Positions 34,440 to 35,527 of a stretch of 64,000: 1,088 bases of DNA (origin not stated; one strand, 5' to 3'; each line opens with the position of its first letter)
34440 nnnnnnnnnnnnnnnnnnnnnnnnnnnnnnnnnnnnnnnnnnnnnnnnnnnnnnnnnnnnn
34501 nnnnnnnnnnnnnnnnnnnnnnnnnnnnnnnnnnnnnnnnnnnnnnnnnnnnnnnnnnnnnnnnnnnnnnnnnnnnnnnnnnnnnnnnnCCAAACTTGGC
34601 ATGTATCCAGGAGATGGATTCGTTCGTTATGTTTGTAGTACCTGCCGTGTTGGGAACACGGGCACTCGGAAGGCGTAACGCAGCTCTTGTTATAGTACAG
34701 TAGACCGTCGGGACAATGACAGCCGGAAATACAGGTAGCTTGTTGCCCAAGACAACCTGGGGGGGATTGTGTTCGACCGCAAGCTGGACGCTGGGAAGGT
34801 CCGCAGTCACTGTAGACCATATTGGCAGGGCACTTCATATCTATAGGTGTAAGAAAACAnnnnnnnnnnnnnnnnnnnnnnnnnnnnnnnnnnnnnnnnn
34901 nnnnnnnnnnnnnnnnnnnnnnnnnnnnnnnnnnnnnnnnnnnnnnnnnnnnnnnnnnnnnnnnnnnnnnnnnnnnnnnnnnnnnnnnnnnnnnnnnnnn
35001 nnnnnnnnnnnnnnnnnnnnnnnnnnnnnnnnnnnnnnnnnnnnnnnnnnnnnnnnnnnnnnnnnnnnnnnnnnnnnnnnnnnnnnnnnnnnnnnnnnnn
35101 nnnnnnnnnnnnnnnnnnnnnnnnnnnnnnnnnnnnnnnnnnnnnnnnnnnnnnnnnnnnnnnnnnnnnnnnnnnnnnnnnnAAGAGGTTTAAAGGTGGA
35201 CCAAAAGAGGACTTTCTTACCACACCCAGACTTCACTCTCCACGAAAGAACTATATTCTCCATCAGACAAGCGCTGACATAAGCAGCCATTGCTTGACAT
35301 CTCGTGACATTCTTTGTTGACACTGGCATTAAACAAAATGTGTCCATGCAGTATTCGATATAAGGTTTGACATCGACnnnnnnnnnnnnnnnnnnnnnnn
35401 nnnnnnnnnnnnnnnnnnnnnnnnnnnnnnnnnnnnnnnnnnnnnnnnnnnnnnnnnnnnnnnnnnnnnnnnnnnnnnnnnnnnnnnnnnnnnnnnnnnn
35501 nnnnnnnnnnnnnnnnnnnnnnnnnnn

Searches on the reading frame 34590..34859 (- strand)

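Call 13: search_protein_families(library=pfam, max_evalue=0.1, proteins=[window:34590-34859:-])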
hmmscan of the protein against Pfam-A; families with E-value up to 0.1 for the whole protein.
window:34590-34859:- (90 aa): 1 family
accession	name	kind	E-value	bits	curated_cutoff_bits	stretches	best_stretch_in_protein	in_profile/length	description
PF01826.23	TIL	-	1.3e-09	38.5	24.5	1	10-66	1-55/55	Trypsin Inhibitor like cysteine rich domain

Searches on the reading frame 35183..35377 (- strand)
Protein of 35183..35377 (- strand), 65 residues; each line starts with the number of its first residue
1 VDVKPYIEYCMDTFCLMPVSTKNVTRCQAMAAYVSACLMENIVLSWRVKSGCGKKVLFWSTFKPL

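Call 13: search_protein_families(library=pfam, max_evalue=0.1, proteins=[window:35183-35377:-])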
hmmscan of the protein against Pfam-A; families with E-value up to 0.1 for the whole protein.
window:35183-35377:- (65 aa): 1 family
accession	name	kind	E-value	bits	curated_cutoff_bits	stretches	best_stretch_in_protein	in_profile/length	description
PF08742.16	C8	-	6.1e-10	39.7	23.7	1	1-52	17-67/68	C8 domain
